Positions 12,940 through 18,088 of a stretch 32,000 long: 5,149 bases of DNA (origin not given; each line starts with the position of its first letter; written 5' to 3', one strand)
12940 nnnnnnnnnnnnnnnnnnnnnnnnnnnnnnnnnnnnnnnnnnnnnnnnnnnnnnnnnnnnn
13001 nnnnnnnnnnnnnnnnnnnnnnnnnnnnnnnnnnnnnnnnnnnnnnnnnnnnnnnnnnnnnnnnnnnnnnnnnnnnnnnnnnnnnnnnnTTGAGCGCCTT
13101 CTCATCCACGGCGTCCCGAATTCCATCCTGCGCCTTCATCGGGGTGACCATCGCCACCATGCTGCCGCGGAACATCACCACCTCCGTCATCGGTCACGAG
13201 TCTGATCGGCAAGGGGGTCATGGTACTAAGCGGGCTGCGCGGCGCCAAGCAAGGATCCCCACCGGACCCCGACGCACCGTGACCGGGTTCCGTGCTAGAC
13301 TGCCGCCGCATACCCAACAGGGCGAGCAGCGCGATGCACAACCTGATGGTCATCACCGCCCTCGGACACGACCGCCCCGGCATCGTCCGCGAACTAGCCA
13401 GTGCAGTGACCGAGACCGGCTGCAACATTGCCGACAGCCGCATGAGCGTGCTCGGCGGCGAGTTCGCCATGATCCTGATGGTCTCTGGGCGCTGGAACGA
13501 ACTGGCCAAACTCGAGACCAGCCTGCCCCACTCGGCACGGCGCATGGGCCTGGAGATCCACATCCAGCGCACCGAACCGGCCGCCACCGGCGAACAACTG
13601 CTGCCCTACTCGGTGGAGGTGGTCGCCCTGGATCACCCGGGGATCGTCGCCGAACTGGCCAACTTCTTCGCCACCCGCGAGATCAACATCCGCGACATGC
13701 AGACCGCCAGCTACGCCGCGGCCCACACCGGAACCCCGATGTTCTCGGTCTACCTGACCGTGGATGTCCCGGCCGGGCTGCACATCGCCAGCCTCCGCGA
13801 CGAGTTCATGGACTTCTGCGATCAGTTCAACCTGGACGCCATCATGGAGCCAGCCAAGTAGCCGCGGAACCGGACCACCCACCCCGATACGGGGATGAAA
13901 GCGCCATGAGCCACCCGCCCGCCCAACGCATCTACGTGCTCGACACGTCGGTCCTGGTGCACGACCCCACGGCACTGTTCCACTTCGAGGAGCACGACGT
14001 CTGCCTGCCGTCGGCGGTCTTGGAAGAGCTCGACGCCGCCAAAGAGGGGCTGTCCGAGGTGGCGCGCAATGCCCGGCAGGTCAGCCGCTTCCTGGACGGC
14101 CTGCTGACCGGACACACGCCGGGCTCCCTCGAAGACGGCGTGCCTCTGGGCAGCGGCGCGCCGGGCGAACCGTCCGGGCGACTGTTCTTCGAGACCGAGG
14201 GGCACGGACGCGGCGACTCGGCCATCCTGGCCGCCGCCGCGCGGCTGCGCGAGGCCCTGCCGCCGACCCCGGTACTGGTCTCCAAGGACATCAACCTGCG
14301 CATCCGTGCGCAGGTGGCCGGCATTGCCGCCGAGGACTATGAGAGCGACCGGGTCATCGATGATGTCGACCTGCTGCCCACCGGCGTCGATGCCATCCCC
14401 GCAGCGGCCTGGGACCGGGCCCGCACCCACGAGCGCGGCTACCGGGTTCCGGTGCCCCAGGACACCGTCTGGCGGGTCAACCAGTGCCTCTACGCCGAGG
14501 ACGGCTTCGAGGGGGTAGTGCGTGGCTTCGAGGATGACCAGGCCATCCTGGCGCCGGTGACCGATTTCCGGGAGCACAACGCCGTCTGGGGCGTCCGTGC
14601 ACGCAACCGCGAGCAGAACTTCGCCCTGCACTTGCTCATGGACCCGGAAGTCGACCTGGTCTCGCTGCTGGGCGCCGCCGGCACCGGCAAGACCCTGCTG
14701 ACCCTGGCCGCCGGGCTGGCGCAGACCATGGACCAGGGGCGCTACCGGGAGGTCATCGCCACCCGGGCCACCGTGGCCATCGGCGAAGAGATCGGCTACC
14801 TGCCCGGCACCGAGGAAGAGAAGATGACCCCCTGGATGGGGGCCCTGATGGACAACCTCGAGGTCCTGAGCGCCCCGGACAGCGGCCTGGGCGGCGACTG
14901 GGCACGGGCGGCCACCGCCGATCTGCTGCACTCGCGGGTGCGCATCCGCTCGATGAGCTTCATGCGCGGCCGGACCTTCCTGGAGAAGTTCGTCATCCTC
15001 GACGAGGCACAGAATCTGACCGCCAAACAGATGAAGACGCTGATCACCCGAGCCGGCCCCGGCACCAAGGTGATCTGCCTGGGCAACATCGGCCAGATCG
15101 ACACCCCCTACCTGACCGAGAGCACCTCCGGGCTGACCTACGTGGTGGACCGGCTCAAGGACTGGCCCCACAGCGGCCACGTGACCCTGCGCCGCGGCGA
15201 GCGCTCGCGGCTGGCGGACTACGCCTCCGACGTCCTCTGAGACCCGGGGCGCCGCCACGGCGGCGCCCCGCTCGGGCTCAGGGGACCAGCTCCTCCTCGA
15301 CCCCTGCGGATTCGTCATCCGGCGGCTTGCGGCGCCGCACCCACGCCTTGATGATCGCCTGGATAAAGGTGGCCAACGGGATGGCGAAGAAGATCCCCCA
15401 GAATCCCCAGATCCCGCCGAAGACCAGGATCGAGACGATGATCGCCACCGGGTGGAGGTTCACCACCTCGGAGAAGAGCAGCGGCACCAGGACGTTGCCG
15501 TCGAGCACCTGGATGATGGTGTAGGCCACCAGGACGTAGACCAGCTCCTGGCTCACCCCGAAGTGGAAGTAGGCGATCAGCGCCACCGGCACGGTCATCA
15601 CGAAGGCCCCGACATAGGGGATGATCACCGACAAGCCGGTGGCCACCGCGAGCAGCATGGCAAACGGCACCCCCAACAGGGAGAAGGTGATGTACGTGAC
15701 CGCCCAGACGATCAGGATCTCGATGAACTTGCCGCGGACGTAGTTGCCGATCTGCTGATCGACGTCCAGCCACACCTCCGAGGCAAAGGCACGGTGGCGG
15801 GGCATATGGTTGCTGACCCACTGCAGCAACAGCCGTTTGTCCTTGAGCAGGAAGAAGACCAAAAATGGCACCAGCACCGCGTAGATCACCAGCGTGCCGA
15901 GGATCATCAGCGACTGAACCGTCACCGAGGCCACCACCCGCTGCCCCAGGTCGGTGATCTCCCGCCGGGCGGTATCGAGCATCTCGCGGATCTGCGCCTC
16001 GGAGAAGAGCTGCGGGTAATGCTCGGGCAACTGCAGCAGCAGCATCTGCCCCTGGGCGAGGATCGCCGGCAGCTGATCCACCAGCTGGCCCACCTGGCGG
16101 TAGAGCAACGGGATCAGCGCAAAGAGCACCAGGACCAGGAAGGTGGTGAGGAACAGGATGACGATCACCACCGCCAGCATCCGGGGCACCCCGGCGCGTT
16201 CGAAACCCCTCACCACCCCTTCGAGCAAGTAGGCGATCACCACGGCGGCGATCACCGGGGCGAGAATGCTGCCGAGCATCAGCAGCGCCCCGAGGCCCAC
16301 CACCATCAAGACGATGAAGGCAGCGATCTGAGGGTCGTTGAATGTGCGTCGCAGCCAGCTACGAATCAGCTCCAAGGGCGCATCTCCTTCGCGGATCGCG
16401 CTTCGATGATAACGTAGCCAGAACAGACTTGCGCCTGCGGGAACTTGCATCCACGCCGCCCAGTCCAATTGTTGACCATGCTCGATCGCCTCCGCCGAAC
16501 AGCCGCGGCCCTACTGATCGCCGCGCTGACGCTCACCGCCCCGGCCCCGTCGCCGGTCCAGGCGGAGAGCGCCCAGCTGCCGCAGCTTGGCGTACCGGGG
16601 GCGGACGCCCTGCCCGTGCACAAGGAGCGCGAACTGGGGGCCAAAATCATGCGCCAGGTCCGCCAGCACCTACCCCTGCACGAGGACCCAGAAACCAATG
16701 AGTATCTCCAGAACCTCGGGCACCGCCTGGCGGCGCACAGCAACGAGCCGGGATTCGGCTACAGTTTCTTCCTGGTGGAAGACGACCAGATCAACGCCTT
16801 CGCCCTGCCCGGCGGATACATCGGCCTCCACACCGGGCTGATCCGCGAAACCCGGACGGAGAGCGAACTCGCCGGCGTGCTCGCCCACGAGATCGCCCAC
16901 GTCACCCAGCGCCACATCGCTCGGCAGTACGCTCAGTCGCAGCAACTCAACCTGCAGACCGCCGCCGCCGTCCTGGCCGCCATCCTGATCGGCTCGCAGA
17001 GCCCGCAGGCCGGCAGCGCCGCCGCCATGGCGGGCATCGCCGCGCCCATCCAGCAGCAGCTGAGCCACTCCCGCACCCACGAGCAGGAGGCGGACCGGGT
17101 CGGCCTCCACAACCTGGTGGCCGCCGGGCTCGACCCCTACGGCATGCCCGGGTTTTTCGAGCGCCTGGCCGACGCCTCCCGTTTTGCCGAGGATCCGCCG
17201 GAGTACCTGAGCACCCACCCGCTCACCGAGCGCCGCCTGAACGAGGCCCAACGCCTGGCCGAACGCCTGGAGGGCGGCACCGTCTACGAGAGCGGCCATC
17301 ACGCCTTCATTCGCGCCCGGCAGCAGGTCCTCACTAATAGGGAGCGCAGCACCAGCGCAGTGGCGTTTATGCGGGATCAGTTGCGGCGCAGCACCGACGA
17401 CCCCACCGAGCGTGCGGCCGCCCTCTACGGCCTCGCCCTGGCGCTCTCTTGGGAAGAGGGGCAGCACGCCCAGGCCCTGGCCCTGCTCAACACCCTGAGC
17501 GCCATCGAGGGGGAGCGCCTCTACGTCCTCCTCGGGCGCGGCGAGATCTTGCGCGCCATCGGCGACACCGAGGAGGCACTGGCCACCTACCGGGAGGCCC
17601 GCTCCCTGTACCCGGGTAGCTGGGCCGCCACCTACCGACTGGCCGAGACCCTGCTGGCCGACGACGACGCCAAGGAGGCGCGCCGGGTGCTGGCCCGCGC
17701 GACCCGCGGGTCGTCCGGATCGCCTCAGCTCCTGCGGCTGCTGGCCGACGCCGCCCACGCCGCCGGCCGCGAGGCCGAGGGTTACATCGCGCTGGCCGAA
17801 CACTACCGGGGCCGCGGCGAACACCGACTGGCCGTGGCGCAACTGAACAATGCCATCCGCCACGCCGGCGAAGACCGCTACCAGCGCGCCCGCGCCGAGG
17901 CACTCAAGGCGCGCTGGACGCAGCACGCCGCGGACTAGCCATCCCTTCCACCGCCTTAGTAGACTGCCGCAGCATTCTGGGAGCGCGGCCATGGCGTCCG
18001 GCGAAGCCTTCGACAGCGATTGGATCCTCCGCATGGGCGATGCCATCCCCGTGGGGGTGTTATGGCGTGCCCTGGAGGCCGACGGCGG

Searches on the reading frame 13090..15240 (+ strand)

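Call 47: search_protein_families(library=pfam, proteins=[window:13090-15240:+], max_evalue=0.00001)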
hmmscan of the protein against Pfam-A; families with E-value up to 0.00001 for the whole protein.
window:13090-15240:+ (716 aa): 3 families
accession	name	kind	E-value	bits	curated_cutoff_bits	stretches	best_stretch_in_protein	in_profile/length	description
PF02562.22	PhoH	-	6.8e-45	153.5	27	1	502-702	2-188/205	PhoH-like protein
PF13638.12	PIN_4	-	1.1e-29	103.9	21.9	1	282-418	1-132/132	PIN domain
PF13604.12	AAA_30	-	1.1e-06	28.9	27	1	506-670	3-128/191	AAA domain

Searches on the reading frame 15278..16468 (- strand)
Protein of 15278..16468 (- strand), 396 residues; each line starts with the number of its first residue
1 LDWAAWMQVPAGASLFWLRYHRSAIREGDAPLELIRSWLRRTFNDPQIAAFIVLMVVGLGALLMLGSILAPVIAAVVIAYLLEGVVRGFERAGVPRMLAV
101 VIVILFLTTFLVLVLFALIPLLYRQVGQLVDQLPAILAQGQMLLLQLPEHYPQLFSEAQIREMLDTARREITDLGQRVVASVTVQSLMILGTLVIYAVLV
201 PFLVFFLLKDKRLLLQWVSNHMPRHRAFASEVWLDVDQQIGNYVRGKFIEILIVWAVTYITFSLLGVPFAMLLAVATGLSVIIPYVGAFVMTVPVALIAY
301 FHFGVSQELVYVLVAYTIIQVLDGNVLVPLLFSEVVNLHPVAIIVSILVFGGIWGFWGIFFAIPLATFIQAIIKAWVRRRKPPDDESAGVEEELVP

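Call 9: search_protein_families(library=pfam, proteins=[window:15278-16468:-])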
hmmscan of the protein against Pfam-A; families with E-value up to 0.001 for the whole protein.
window:15278-16468:- (396 aa): 1 family
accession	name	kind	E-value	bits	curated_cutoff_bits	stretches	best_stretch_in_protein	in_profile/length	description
PF01594.21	AI-2E_transport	-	7.2e-73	246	34.3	1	50-376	3-326/327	AI-2E family transporter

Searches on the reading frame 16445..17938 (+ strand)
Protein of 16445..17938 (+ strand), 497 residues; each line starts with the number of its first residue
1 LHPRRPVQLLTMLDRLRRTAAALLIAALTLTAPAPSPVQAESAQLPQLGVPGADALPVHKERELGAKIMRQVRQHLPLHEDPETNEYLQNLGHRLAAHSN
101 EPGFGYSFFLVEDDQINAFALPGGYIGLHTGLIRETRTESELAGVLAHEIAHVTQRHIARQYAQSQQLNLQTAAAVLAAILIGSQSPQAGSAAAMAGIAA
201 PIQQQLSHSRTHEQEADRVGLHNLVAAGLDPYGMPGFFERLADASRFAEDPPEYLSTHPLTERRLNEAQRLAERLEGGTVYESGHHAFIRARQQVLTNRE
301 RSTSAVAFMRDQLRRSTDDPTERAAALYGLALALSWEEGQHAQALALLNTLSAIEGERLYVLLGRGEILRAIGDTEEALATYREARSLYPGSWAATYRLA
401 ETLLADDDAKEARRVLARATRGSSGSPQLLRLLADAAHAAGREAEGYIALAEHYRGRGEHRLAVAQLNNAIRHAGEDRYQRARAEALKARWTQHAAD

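Call 9: search_protein_families(library=pfam, proteins=[window:16445-17938:+])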
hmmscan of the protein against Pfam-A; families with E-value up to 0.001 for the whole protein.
window:16445-17938:+ (497 aa): 6 families
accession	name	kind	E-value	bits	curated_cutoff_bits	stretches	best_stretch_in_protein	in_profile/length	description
PF01435.24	Peptidase_M48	-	5.7e-37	127.8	20.3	1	82-270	1-184/186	Peptidase family M48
PF14559.12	TPR_19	-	3e-08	34.3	25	1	373-434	5-66/68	Tetratricopeptide repeat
PF13428.12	TPR_14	-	3.4e-07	30.7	23.5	1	362-401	4-43/44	Tetratricopeptide repeat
PF13432.12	TPR_16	-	8.5e-07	29.7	32.7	1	364-427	2-65/65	Tetratricopeptide repeat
PF13174.12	TPR_6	-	1e-05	26.3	26.3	1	360-392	1-33/33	Tetratricopeptide repeat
PF00515.34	TPR_1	-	0.00076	19.6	27.8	0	361-391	3-33/34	Tetratricopeptide repeat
